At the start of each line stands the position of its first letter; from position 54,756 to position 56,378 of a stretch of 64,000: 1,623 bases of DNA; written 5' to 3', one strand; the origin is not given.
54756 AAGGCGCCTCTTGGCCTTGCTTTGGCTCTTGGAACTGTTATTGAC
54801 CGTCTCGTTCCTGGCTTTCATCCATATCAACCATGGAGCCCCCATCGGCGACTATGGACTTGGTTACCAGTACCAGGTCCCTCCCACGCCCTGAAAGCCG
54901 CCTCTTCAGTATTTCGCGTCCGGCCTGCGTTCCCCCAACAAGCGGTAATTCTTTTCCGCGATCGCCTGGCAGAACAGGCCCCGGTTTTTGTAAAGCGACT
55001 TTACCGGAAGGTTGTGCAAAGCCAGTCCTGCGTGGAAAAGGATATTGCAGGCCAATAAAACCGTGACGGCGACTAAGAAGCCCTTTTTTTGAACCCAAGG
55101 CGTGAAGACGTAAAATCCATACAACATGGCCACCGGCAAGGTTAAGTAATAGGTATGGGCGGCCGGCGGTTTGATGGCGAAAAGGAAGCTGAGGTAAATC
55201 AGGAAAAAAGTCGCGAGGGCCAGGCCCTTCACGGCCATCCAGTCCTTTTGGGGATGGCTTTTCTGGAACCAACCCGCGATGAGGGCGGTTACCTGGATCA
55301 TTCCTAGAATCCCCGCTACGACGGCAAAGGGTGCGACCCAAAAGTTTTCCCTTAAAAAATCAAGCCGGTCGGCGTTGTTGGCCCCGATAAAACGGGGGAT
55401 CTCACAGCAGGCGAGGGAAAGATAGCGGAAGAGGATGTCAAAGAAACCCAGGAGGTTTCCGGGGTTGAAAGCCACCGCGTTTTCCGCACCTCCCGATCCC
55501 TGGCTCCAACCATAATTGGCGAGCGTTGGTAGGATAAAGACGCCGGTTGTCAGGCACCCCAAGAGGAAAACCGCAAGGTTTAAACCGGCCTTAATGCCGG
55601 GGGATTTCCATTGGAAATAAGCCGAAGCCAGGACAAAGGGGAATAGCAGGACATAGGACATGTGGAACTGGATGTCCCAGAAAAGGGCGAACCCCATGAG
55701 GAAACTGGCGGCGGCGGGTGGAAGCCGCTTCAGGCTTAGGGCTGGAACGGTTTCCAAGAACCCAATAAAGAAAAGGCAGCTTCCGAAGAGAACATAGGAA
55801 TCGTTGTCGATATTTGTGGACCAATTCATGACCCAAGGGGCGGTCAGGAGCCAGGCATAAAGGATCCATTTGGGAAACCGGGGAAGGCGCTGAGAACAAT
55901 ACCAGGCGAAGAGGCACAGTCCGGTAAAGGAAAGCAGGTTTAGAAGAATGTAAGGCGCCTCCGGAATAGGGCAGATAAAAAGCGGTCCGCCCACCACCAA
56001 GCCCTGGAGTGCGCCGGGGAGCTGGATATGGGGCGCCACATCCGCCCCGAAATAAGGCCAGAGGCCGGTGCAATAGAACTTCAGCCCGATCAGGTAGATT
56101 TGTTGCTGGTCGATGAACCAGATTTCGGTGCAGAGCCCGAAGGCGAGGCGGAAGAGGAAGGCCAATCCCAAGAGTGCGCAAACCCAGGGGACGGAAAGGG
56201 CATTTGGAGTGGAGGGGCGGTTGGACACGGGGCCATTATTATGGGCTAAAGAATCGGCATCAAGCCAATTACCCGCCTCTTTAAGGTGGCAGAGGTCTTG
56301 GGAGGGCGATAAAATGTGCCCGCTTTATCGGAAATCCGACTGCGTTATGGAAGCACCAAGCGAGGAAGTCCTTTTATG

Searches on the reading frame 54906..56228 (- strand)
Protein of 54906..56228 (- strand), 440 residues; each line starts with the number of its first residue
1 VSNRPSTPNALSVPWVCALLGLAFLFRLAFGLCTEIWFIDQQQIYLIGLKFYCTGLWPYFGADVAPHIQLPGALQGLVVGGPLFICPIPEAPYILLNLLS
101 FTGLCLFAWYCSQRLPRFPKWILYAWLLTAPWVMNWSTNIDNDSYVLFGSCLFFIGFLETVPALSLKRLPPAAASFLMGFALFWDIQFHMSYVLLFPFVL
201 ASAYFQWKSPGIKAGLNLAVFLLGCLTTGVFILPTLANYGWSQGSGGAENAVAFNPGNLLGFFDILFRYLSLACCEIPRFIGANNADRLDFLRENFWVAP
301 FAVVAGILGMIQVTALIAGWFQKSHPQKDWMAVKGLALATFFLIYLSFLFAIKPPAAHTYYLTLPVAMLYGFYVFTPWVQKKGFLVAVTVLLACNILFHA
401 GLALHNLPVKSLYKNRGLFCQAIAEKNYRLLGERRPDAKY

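Call 33: search_protein_families(library=pfam, proteins=[window:54906-56228:-], max_evalue=0.01)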
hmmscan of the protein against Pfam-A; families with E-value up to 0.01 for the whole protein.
window:54906-56228:- (440 aa): 0 families

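Call 54: search_protein_families(library=pfam, proteins=[window:54906-56228:-], max_evalue=10)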
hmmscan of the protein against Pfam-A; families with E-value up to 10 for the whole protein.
window:54906-56228:- (440 aa): 1 family
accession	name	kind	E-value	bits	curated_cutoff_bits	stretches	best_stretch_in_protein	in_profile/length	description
PF20040.4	DUF6442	-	1.6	9.5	25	1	175-233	39-95/102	Family of unknown function (DUF6442)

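Call 55: search_protein_families(library=ncbifam, proteins=[window:54906-56228:-], max_evalue=0.1)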
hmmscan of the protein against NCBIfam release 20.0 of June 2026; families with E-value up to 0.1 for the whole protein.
window:54906-56228:- (440 aa): 0 families
